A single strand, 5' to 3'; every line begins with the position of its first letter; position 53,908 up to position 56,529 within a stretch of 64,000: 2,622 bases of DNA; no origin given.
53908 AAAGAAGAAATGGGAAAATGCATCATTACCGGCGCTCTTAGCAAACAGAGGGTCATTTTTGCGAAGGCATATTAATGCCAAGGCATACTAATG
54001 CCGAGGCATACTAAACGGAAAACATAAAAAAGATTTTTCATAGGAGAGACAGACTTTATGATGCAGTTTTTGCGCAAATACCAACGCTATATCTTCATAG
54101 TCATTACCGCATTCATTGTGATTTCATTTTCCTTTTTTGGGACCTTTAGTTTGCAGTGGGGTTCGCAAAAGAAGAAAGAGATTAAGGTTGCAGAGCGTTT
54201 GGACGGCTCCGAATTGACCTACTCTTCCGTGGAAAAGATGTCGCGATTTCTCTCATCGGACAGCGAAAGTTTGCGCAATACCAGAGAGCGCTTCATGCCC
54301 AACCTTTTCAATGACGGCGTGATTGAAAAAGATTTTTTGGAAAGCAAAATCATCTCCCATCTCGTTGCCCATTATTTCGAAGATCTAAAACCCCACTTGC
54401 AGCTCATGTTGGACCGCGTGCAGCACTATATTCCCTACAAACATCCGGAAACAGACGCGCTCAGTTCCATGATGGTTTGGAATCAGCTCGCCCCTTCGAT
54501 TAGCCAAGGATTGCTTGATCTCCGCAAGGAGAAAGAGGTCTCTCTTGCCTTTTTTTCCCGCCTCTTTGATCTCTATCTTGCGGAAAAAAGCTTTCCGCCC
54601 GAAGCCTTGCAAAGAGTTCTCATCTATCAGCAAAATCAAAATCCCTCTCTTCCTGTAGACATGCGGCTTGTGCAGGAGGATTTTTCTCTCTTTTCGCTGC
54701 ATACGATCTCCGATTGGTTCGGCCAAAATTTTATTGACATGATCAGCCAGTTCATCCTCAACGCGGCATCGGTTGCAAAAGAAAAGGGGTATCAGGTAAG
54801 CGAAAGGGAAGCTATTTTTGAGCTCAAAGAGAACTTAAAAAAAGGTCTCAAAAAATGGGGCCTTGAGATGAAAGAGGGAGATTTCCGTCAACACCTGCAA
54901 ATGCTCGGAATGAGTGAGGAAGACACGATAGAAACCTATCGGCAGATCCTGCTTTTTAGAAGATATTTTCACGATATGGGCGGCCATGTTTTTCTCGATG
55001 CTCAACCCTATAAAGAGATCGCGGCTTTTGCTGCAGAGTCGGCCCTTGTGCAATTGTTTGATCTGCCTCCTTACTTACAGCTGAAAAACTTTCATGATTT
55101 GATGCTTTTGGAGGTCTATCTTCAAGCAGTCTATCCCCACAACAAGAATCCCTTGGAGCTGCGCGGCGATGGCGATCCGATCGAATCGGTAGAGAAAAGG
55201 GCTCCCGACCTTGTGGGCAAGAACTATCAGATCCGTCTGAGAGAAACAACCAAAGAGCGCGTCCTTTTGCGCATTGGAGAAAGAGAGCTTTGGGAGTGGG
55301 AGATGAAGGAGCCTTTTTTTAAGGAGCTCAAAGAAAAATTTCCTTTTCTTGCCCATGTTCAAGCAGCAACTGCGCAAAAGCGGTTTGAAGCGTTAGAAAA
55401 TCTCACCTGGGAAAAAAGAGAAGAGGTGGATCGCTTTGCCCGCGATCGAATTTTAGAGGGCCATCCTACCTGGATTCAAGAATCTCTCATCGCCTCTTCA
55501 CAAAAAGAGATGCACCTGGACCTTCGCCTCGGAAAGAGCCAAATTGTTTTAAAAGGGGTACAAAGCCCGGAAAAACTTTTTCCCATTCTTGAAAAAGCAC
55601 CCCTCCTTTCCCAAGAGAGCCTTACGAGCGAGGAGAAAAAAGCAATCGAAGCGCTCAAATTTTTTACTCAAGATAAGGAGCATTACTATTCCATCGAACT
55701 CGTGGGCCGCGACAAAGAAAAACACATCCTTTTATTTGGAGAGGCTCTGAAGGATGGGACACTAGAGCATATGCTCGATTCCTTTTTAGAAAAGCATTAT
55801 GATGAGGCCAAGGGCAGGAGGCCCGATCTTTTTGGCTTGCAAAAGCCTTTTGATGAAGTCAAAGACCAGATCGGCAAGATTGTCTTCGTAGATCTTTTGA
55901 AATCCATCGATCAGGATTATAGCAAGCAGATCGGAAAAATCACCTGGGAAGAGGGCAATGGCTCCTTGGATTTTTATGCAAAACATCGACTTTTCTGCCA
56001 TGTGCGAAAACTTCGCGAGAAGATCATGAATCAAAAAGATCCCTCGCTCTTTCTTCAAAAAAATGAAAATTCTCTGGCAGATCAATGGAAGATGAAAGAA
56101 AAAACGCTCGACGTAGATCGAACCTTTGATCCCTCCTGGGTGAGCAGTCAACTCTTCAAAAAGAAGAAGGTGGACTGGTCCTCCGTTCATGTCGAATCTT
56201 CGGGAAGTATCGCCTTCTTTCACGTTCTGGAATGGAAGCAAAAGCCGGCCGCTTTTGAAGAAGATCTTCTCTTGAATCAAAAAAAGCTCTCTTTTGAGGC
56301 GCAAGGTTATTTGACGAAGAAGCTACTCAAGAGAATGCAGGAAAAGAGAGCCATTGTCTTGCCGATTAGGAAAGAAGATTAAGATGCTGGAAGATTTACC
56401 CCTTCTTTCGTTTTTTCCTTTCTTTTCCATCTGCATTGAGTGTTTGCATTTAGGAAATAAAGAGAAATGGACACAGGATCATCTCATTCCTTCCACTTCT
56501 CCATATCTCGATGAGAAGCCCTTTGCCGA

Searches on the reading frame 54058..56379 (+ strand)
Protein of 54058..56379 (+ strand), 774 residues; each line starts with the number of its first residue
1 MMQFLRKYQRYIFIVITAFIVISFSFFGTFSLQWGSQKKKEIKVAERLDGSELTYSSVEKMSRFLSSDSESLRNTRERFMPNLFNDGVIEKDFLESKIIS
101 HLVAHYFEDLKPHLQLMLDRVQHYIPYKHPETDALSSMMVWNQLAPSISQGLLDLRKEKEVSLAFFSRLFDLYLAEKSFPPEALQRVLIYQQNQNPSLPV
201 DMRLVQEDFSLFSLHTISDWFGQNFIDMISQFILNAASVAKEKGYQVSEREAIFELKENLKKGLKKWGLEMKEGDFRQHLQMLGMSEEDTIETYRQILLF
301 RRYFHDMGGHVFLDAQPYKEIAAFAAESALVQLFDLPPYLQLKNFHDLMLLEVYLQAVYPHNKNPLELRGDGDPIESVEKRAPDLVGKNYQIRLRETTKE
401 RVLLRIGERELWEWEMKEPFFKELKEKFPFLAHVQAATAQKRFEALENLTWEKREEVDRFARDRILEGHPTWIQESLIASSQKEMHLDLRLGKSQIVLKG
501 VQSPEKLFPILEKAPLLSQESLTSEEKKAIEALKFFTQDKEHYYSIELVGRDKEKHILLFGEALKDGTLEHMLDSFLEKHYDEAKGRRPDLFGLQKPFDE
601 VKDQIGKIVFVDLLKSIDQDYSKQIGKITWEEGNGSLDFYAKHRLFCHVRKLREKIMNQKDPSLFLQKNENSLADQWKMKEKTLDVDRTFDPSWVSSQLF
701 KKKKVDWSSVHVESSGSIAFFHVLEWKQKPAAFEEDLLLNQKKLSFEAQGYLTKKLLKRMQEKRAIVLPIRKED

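Call 86: search_protein_families(library=pfam, proteins=[window:54058-56379:+], max_evalue=0.00001)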
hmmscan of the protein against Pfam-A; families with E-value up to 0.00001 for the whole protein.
window:54058-56379:+ (774 aa): 1 family
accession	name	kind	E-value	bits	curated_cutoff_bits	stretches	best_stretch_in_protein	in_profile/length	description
PF13624.11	SurA_N_3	-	3e-06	27.6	27.2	0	1-111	1-105/162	SurA-like N-terminal domain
